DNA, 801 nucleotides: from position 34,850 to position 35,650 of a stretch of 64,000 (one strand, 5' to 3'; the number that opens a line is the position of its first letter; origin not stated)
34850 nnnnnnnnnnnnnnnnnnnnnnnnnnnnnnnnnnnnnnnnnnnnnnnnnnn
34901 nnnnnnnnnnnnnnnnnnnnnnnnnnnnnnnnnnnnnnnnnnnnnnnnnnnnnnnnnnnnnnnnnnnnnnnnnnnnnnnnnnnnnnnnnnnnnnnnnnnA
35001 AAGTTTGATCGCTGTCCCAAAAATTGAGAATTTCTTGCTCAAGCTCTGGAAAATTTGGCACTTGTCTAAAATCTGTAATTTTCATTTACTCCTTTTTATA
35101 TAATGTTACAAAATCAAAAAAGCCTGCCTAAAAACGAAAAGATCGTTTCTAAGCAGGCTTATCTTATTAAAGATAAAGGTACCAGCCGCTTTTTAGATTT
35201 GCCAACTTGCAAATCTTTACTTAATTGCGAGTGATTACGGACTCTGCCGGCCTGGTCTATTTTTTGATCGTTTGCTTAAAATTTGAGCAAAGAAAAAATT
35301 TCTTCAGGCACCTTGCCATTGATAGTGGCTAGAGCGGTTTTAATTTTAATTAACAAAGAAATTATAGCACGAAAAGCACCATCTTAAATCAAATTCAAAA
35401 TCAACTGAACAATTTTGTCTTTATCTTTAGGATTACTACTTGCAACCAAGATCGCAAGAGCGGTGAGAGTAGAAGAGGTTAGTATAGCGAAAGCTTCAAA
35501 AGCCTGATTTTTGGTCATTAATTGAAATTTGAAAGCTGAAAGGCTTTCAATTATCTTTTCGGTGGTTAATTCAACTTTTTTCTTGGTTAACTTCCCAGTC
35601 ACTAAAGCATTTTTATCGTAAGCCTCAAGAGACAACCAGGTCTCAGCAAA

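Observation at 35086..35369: Candidate T-box riboswitch controlling ileS (and possibly a rodA-rplU-rpmA unit behind it)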

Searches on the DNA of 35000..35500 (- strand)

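Call 4: search_rna_families(source=window, start=35000, end=35500, threshold=evalue, max_evalue=10, show_alignments=5)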
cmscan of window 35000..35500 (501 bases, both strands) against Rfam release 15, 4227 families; matches with E-value up to 10: 16.
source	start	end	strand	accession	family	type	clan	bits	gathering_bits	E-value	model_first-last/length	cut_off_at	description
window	35108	35170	-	RF03272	mir-2187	Gene; miRNA;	-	21.5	67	0.28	1-62/62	no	mir-2187 microRNA precursor family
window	35110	35221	-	RF04312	trpB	Cis-reg;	-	21.4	59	1.4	1-107/107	no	trpB ncRNA motif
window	35109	35192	-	RF02430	SpF19_sRNA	Gene; sRNA;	-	20.8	60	0.34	1-99/99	no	Streptococcus sRNA SpF19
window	35080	35170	+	RF02414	rli60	Gene; sRNA;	-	20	60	4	1-191/191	no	Listeria sRNA rli60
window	35197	35397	-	RF02090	DAOA-AS1_1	Gene; lncRNA;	-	19.6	50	4.1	1-201/201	no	DAOA antisense RNA 1 conserved region 1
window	35264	35393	-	RF04315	manA-II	Cis-reg;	-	19.1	100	0.8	1-147/147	no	manA_II ncRNA motif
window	35098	35181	-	RF01814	rhtB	Gene; sRNA;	-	18.4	55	2.4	1-83/83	no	rhtB sRNA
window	35110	35177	-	RF02425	SpF01_sRNA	Gene; sRNA;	-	18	55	9.8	1-80/80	no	Streptococcus sRNA SpF01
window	35093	35205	+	RF03532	SQ2397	Cis-reg;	-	17.6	100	1.1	1-243/243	no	Cis-regulator of HTH transcription factor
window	35112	35168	-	RF04134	MIR7504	Gene; miRNA;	-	17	83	4.1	1-124/124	no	MIR7504 microRNA precursor family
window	35110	35170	-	RF03912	mir-4659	Gene; miRNA;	-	15.5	92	4.3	1-73/73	no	mir-4659 microRNA precursor family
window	35211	35231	+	RF01324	CRISPR-DR11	Gene; CRISPR;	-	15.5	45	5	1-36/36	no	CRISPR RNA direct repeat element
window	35255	35395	-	RF04150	MIR2655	Gene; miRNA;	-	15.4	122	5.8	71-219/267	no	MIR2655 microRNA precursor family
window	35146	35322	-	RF02001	group-II-D1D4-3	Intron;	CL00102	12.9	32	3.5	1-170/170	no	Group II catalytic intron D1-D4-3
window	35041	35087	+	RF02174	SMAD5-AS1_2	Gene; lncRNA;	-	10.6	50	3.2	77-129/129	no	SMAD5 antisense RNA 1 conserved region 2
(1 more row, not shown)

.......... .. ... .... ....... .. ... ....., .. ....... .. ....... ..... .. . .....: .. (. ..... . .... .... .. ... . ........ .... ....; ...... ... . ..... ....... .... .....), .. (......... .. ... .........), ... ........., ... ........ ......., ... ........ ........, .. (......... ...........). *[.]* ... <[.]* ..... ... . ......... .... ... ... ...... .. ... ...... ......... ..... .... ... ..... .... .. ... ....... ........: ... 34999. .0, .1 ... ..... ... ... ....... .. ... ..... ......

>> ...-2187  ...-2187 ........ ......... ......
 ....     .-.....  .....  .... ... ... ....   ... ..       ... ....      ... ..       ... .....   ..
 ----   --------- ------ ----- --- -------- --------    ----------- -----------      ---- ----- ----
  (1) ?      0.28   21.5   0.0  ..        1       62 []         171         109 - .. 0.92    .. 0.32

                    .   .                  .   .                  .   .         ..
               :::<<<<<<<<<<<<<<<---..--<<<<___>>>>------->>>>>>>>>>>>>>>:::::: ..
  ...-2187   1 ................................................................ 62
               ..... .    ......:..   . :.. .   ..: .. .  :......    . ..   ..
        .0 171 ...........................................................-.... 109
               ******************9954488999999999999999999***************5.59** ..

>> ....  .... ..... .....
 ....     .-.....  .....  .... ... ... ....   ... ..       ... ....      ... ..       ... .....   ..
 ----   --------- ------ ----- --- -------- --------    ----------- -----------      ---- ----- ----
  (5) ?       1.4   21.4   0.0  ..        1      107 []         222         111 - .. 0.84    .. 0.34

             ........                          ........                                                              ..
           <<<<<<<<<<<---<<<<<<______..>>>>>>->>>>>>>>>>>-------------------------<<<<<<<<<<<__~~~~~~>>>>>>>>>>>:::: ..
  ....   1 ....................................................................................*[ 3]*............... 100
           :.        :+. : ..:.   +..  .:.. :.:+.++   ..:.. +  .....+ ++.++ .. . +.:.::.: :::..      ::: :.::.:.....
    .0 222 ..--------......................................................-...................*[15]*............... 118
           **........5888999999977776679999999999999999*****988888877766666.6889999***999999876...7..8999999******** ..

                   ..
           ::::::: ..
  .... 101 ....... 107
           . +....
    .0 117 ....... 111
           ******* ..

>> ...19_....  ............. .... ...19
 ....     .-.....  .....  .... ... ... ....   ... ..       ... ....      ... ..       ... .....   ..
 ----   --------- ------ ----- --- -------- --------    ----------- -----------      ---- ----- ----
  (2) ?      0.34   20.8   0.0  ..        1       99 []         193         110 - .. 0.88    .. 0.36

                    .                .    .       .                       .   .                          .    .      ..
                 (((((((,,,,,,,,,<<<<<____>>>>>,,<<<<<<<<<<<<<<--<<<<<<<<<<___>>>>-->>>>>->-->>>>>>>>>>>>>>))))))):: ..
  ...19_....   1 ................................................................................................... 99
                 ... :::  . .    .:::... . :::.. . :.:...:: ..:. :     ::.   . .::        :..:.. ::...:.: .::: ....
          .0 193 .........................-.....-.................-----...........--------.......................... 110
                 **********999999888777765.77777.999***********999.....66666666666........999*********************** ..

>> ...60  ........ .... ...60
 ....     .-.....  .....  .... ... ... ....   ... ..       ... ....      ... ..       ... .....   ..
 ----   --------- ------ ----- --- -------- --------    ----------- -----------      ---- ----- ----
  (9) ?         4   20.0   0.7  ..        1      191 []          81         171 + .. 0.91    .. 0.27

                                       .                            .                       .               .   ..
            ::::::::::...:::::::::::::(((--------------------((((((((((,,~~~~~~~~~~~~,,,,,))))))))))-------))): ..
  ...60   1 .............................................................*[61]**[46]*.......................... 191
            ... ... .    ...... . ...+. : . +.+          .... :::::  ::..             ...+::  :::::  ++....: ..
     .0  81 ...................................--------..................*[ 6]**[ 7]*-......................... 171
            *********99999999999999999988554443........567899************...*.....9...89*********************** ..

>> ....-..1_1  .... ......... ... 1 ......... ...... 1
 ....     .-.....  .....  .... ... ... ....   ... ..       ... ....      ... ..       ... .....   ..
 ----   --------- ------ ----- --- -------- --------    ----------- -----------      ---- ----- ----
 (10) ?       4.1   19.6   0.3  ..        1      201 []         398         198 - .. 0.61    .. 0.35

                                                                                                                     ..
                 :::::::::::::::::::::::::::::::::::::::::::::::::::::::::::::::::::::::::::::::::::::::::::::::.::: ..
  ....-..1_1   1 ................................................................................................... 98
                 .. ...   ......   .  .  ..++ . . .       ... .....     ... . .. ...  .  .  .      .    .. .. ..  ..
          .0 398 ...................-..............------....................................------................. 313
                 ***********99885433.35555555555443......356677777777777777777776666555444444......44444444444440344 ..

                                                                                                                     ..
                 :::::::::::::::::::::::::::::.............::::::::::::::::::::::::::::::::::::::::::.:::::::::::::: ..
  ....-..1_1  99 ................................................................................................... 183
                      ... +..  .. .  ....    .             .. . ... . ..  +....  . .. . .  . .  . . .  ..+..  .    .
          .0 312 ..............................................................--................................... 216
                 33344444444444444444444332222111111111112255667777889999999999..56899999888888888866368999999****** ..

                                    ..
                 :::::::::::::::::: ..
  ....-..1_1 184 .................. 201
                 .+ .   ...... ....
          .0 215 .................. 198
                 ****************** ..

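Call 24: build_rna_model(alignment_id=A3, structure=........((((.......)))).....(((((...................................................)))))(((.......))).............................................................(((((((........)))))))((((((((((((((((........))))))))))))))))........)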
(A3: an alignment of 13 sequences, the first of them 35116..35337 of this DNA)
Model R1 built from alignment A3 (13 sequences, 233 columns); structure: as given.
model positions 199; base pairs 35; branch points 4; effective number of sequences 1.66; information 0.59 bits per position. Calibrated on 0.2 Mb of random sequence (short: E-values are rough).
structure used (alignment columns):
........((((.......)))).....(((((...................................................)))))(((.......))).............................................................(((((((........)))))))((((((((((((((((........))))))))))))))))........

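Call 26: search_with_rna_model(model_id=R1, sources=[window, L001, L002, L003, L004, L005, L006, L007, L008, L009, L010, L011, L012, L013, L014, L015, L016, L017, L018, L019, L020, L021, L022, L023, L024, L025, L026, L027, L028, L029, L030, L031, L032, L033, L034, L035, L036, L037, L038, L039, L040, L041, L042, L043, L044, L045, L046, L047, L048, L049, L050, L051, L052, L053, L054, L055, L056, L057, L058, L059, L060, L061, L062, L063, L064, L065, L066, L067, L068, L069, L070, L071, L072, L073, L074, L075, L076, L077, L078, L079, L080, L081, L082, L083, L084, L086, L087, L089, L090, L094], max_evalue=1, make_alignment=true)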
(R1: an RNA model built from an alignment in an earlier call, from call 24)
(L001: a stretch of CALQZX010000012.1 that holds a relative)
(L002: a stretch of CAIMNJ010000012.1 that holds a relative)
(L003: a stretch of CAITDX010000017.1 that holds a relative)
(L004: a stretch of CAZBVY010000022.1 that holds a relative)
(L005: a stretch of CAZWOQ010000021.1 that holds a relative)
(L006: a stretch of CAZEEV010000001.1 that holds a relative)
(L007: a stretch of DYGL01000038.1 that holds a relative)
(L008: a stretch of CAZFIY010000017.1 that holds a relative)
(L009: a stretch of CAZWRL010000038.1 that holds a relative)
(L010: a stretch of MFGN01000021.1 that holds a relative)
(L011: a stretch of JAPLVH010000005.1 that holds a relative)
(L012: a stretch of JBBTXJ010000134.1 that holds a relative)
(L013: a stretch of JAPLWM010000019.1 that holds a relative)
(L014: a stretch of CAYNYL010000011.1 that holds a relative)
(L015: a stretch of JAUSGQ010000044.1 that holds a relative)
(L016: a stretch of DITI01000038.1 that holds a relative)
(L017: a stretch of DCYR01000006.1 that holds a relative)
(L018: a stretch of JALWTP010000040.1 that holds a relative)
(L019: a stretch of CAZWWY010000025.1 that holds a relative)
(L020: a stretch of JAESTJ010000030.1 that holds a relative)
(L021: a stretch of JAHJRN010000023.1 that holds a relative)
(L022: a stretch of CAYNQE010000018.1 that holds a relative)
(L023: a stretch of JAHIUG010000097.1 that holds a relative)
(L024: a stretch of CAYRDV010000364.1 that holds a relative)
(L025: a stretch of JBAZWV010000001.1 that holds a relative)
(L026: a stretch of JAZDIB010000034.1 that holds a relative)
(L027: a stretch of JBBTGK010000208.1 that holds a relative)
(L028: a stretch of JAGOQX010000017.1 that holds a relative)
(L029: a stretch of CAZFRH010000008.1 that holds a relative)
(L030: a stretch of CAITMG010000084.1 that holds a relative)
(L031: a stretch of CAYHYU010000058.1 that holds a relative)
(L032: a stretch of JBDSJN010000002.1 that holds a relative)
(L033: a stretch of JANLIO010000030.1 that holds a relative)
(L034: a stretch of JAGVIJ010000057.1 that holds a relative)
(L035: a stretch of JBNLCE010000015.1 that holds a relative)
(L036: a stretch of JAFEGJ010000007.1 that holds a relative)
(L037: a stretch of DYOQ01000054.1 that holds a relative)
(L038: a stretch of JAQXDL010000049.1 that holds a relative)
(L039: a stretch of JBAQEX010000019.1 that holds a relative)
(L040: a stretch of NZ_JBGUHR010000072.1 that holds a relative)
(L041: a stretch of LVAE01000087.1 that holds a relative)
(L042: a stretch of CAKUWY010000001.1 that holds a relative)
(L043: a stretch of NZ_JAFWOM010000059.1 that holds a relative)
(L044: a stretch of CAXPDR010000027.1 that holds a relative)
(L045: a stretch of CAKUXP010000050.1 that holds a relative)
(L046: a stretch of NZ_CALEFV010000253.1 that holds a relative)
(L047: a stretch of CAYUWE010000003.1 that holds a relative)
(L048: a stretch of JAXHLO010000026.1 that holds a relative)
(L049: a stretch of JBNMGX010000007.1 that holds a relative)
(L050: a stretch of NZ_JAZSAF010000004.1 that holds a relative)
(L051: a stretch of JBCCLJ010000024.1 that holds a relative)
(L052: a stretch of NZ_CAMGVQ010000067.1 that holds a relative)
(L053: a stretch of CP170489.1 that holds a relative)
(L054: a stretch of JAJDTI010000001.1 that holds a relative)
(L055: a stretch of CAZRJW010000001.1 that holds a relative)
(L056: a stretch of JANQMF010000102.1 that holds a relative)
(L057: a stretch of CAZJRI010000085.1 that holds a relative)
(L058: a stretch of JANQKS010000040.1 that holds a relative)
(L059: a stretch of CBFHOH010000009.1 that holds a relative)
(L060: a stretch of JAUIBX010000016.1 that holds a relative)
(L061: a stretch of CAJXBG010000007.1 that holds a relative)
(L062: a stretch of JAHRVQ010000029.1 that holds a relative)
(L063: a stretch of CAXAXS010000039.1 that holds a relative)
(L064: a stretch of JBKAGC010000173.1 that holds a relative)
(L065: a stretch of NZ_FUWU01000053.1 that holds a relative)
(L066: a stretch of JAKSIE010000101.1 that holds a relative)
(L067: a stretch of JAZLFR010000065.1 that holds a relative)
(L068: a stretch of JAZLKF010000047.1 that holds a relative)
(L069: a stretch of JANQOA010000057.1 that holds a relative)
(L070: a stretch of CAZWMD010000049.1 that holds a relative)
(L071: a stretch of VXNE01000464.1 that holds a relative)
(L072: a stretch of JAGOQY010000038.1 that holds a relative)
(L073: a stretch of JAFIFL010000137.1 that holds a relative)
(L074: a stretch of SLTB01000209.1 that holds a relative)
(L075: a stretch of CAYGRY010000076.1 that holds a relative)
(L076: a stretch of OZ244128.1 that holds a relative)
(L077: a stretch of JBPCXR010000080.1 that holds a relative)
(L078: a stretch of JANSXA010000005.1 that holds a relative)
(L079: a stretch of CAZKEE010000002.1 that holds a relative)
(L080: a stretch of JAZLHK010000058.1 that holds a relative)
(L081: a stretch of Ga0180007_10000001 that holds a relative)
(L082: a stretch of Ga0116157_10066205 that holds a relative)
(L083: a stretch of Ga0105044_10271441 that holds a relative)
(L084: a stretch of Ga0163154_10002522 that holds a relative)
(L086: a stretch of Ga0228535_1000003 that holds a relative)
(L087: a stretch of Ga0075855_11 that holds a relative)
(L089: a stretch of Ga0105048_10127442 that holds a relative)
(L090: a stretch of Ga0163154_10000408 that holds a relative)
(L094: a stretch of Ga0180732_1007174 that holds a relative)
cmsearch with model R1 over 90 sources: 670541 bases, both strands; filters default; matches with E-value up to 1: 29.
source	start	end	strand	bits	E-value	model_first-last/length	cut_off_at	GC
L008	2259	2463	+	215.6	7e-43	1-199/199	no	0.38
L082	633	836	-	211.6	4.8e-42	1-199/199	no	0.37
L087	648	860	-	209.5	1.3e-41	1-199/199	no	0.38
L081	8329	8544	-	203.9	2.1e-40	1-199/199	no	0.36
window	35116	35337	-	198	3.7e-39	1-199/199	no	0.39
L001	2261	2452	+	197.7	4.3e-39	1-199/199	no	0.38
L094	5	192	-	193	4.4e-38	1-199/199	no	0.41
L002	2255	2450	+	188.9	3.2e-37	1-199/199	no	0.38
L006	2280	2467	+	183.9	3.7e-36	1-199/199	no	0.39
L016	2199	2388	+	183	5.7e-36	1-199/199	no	0.39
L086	6024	6197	-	178.7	4.7e-35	1-199/199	no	0.4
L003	2260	2461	+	161.9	1.6e-31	1-199/199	no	0.44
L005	2304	2464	+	128.3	2.2e-24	1-199/199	no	0.46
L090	86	271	+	90.4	2.4e-16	1-199/199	no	0.46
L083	402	585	-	89.7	3.4e-16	1-199/199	no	0.46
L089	20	203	+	88.7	5.5e-16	1-199/199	no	0.47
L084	664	866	+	75.7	3.2e-13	1-199/199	no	0.45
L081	8313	8374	+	37.4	4.1e-05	138-193/199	no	0.27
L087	632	690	+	36.7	5.8e-05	138-193/199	no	0.31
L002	2408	2488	-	34.6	0.00016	122-193/199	no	0.32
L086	5937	6073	+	33.3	0.00031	1-199/199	no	0.31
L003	2418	2473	-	32.2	0.00053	139-193/199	no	0.36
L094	1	56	+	32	0.00058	147-199/199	5'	0.32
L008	2421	2503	-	29.7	0.0018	137-193/199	no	0.29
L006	2422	2483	-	29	0.0025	131-193/199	no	0.32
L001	2408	2482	-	27.4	0.0055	128-193/199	no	0.31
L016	2096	2208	-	21.8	0.085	1-199/199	no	0.35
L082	639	675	+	19.3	0.28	157-193/199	no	0.43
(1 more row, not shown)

Alignment A4: 29 matches aligned to the model, 301 columns, each read 5' to 3' on its own strand. Consensus structure (alignment columns), stored with it:
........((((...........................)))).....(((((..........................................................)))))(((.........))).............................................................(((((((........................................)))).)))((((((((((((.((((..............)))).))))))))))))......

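Call 47: search_with_rna_model(model_id=R1, sources=[window, L001, L002, L003, L005, L006, L008, L016, L081, L082, L083, L084, L086, L087, L089, L090, L094], max_evalue=1e-8, make_alignment=true)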
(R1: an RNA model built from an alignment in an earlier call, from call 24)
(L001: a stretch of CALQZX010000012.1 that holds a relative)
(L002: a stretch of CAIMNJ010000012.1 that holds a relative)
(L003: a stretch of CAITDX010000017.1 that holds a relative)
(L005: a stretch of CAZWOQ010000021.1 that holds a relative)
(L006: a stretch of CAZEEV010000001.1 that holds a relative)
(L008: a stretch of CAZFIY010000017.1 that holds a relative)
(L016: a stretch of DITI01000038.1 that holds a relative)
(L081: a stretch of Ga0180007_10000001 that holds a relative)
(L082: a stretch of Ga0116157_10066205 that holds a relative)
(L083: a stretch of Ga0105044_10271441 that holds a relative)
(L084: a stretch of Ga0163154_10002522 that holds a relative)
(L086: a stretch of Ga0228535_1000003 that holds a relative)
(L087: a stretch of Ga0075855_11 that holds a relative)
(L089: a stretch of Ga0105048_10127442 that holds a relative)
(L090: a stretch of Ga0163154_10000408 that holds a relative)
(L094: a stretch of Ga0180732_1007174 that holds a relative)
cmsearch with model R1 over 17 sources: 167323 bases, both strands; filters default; matches with E-value up to 1e-8: 17.
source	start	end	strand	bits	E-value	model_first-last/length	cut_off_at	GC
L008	2259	2463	+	215.6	1.7e-43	1-199/199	no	0.38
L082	633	836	-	211.6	1.2e-42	1-199/199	no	0.37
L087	648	860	-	209.5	3.3e-42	1-199/199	no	0.38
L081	8329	8544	-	203.9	5.2e-41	1-199/199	no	0.36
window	35116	35337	-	198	9.3e-40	1-199/199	no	0.39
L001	2261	2452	+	197.7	1.1e-39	1-199/199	no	0.38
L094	5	192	-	193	1.1e-38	1-199/199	no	0.41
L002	2255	2450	+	188.9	8e-38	1-199/199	no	0.38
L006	2280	2467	+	183.9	9.3e-37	1-199/199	no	0.39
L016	2199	2388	+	183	1.4e-36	1-199/199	no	0.39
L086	6024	6197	-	178.7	1.2e-35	1-199/199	no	0.4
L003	2260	2461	+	161.9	4.1e-32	1-199/199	no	0.44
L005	2304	2464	+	128.3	5.5e-25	1-199/199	no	0.46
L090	86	271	+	90.4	5.9e-17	1-199/199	no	0.46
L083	402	585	-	89.7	8.6e-17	1-199/199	no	0.46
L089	20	203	+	88.7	1.4e-16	1-199/199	no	0.47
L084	664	866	+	75.7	7.9e-14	1-199/199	no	0.45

Alignment A5: 17 matches aligned to the model, 261 columns, each read 5' to 3' on its own strand. Consensus structure (alignment columns), stored with it:
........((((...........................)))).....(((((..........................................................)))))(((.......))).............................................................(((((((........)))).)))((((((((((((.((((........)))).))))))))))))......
